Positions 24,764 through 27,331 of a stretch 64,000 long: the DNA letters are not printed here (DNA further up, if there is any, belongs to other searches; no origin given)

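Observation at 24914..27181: Single-polypeptide DNA methyltransferase fused to a C-terminal PD-(D/E)xK-like module: candidate single-chain R-M enzyme with unusual domain order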

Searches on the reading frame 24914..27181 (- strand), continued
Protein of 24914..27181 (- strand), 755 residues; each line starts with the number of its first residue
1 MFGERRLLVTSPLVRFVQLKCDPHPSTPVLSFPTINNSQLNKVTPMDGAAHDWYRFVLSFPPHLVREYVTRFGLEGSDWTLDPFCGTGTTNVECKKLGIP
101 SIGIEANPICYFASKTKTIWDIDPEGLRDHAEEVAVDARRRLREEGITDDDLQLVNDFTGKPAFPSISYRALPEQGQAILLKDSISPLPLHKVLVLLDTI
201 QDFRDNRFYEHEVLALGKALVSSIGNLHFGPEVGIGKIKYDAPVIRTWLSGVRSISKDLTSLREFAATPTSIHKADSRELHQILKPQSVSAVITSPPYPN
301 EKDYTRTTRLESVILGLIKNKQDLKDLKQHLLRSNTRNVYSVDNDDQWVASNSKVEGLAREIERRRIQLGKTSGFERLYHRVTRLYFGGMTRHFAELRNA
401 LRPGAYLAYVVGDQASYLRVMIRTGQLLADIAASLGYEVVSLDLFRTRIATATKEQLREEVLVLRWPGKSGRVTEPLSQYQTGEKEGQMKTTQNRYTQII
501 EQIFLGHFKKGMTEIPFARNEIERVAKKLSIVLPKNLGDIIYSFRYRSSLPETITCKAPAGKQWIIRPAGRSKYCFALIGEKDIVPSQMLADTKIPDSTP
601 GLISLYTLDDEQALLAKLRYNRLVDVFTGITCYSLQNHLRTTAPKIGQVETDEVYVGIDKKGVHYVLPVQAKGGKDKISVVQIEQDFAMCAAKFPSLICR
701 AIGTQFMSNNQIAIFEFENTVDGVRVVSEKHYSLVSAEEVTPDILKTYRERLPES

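Call 17: find_encoding_contigs(protein=P0004, flank=6000, max_places=2)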
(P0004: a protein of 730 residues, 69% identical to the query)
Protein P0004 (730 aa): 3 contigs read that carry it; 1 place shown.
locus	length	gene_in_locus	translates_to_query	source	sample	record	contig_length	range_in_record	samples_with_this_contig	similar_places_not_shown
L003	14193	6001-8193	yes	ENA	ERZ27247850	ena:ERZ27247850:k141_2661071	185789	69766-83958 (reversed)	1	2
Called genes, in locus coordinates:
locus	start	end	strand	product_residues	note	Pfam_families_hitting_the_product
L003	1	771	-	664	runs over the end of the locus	PF14686:fn3_3 (faint), PF00775:Dioxygenase_C (faint), PF13715:CarbopepD_reg_2 (faint), PF17802:SpaA (faint), PF24025:Ig_DR_A0283-like (faint), PF17210:SdrD_B (faint), PF13620:CarboxypepD_reg, PF18962:Por_Secre_tail, +1 more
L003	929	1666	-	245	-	-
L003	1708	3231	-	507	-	PF00069:Pkinase, PF07714:PK_Tyr_Ser-Thr, PF01636:APH (faint), PF03109:ABC1, PF08308:PEGA (weak)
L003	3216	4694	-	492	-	PF01590:GAF, PF13185:GAF_2, PF13492:GAF_3, PF00158:Sigma54_activat, PF14532:Sigma54_activ_2, PF07728:AAA_5, PF25601:AAA_lid_14, PF02954:HTH_8, +1 more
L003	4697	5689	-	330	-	PF13620:CarboxypepD_reg, PF13715:CarbopepD_reg_2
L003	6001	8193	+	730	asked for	PF01555:N6_N4_Mtase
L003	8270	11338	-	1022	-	-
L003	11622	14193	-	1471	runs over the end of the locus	PF14870:PSII_BNR, PF18962:Por_Secre_tail (weak)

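Call 18: find_encoding_contigs(protein=P0109, flank=6000, max_places=2)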
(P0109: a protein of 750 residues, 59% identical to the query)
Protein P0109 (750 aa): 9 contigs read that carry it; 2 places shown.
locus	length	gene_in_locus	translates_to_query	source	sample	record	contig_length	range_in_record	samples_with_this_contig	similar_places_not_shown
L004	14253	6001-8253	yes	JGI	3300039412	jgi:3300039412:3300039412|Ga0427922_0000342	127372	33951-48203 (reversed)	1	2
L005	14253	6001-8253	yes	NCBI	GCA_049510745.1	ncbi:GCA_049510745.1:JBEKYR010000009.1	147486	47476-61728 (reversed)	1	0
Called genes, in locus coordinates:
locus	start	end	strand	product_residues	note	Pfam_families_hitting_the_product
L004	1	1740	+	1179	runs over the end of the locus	PF02384:N6_Mtase, PF01170:UPF0020 (weak), PF20473:MmeI_Mtase (weak), PF07669:Eco57I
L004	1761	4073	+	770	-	PF12891:Glyco_hydro_44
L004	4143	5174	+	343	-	PF00069:Pkinase, PF07714:PK_Tyr_Ser-Thr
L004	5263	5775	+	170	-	PF00582:Usp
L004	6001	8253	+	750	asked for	PF01555:N6_N4_Mtase (weak), PF01170:UPF0020 (faint)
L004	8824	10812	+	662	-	PF13520:AA_permease_2 (weak), PF00324:AA_permease, PF13520:AA_permease_2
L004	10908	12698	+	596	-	PF00481:PP2C, PF13672:PP2C_2, PF07228:SpoIIE (faint), PF00069:Pkinase, PF07714:PK_Tyr_Ser-Thr, PF03109:ABC1 (weak)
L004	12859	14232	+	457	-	PF00909:Ammonium_transp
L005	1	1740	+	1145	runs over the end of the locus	PF01170:UPF0020 (weak), PF02384:N6_Mtase, PF20473:MmeI_Mtase (weak), PF07669:Eco57I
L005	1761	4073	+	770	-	PF12891:Glyco_hydro_44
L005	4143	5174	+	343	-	PF00069:Pkinase, PF07714:PK_Tyr_Ser-Thr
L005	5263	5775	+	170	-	PF00582:Usp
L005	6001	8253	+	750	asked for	PF01555:N6_N4_Mtase (weak), PF01170:UPF0020 (faint)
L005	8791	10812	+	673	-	PF13520:AA_permease_2 (weak), PF00324:AA_permease, PF13520:AA_permease_2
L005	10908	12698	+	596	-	PF00481:PP2C, PF13672:PP2C_2, PF07228:SpoIIE (faint), PF00069:Pkinase, PF07714:PK_Tyr_Ser-Thr, PF03109:ABC1 (weak)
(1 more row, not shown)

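Call 56: list_cluster_members(proteins=[P0001, P0002, P0003, P0005])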
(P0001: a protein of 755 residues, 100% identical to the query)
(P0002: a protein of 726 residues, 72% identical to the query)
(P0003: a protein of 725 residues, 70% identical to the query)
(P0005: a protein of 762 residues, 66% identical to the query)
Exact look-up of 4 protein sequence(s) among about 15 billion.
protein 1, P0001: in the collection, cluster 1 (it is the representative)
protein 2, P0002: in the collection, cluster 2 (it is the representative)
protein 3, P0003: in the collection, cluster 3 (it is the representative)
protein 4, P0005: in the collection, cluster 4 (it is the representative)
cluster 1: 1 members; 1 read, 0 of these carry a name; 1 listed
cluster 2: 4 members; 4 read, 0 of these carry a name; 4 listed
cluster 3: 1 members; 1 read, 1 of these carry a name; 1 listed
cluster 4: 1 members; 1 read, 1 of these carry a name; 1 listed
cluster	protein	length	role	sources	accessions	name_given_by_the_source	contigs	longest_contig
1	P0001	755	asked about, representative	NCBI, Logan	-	-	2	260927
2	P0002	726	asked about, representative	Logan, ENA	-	-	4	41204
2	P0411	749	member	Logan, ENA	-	-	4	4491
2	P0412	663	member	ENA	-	-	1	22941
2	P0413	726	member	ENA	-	-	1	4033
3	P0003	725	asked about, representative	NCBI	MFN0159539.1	MAG: DNA methyltransferase [Bacteroidota bacterium]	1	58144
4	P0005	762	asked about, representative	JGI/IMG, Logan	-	hypothetical protein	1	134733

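Call 76: predict_structure(alignment_id=A5)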
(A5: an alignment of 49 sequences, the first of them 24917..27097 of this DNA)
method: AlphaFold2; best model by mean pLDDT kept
length: 727 residues; sequences in the alignment: 49
mean_pLDDT: 81.2   pTM: 0.60
mean pLDDT of the five models: 81.2, 80.8, 79.7, 78.4, 78.2
residues with pLDDT >= 90: 279; 70-90: 313; 50-70: 68; < 50: 67
segments of 3 or more residues with pLDDT < 50: 1-15, 29-31, 125-135, 306-311, 445-464, 574-580, 725-727
pLDDT, mean of each block of 10 residues (from residue 1): 29 51 72 76 91 90 93 93 93 96 98 93 56 55 91 92 97 97 96 90 72 94 96 93 92 91 80 66 93 86 58 73 89 89 78 86 92 94 77 85 94 78 64 88 52 31 61 92 89 89 74 76 87 86 86 76 80 47 76 86 85 80 88 92 81 88 91 89 87 84 84 73 53
secondary structure, 60 per line:
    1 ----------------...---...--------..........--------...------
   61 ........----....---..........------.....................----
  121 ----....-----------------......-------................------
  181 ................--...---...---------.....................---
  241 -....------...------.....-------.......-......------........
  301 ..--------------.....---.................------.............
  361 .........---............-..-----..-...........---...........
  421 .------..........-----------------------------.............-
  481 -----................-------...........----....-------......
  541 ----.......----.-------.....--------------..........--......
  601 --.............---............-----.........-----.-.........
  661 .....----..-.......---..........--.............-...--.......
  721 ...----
elements in order (helices of 4 or more, strands of 3 or more residues): H34-43 E52-54 H61-68 E73-76 H80-89 H96-116 H125-128 H146-151 H159-174 H181-196 E199-201 E205-207 H217-237 E242-245 E261-265 H273-279 H281-286 H293-302 H317-321 H325-341 H348-369 E373-384 H396-406 E410-421 E428-437 H467-479 E486-490 H491-501 H509-519 H524-527 E535-540 E545-551 E564-568 H583-592 H595-600 E603-615 E619-630 E636-644 H652-665 E673-679 E683-692 E695-707 H714-723

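Call 78: fold_search(model_id=the predicted structure, library=pdb)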
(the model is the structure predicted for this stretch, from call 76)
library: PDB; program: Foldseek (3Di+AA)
matches with E <= 10: 1275; with E <= 0.001: 3
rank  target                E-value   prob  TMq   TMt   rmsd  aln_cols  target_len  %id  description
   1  6zxv_B                2.2e-04  1.00  0.20  0.43   6.6       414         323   10  Structure of Archaeoglobus fulgidus Trm11 m2G10 tRNA methyltransferase enzyme bound to sinefungin (released 2020-09-23)
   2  6zxw_G                2.4e-04  1.00  0.20  0.43   6.7       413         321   10  Structure of Archaeoglobus fulgidus Trm11-Trm112 m2G10 tRNA methyltransferase complex bound to sinefungin (released 2020-09-23)
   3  6zxy                  3.9e-04  1.00  0.18  0.39  10.1       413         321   10  Structure of Archaeoglobus fulgidus Trm11 m2G10 tRNA methyltransferase enzyme (released 2020-09-23)
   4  6zxv_A                1.6e-03  1.00  0.19  0.40   9.8       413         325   10  Structure of Archaeoglobus fulgidus Trm11 m2G10 tRNA methyltransferase enzyme bound to sinefungin (released 2020-09-23)
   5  5e71                  2.5e-03  1.00  0.21  0.45   5.7       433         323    9  Crystal structure of the archaeal tRNA m2G/m22G10 methyltransferase (aTrm11) from Thermococcus kodakarensis (released 2016-07-06)
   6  7bkg_D                2.5e-03  0.99  0.18  0.43  15.6       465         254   10  Co-crystal structure of Human Nicotinamide N-methyltransferase (NNMT) with the tricyclic inhibitor (2) (released 2021-03-17)
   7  5yf0_B                3.8e-03  1.00  0.21  0.40  11.8       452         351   10  Crystal structure of CARNMT1 bound to SAM (released 2018-08-01)
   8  2i62_A                3.8e-03  1.00  0.19  0.48  13.8       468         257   10  Mouse Nicotinamide N-methyltransferase (released 2006-09-12)
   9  1wg8_B                4.2e-03  0.98  0.15  0.31  11.2       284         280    8  Crystal structure of a predicted S-adenosylmethionine-dependent methyltransferase TT1512 from Thermus thermophilus HB8 (released 2004-11-27)
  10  7sok_A                4.4e-03  0.98  0.17  0.40  15.5       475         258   10  Structure of Nicotinamide N-Methyltransferase (NNMT) in complex with inhibitor II329 (released 2022-11-02)
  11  7bkg_C                4.6e-03  0.99  0.17  0.43  15.7       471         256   10  Co-crystal structure of Human Nicotinamide N-methyltransferase (NNMT) with the tricyclic inhibitor (2) (released 2021-03-17)
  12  7nbq_B                4.6e-03  0.99  0.18  0.42  14.5       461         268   10  Co-crystal structure of Human Nicotinamide N-methyltransferase (NNMT) with the tricyclic inhibitor (4) (released 2021-03-17)
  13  6orr_C                4.6e-03  0.97  0.16  0.37  14.8       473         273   10  Co-crystal structure of human NicotinamideN-Methyltransferase (NNMT) in complex with High-Affinity Alkynyl Bisubstrate (released 2019-10-23)
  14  5yf0_A                4.8e-03  1.00  0.21  0.42  12.2       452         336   10  Crystal structure of CARNMT1 bound to SAM (released 2018-08-01)
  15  5yf1_A                5.1e-03  1.00  0.20  0.40  13.8       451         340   10  Crystal structure of CARNMT1 bound to carnosine and SFG (released 2018-08-01)
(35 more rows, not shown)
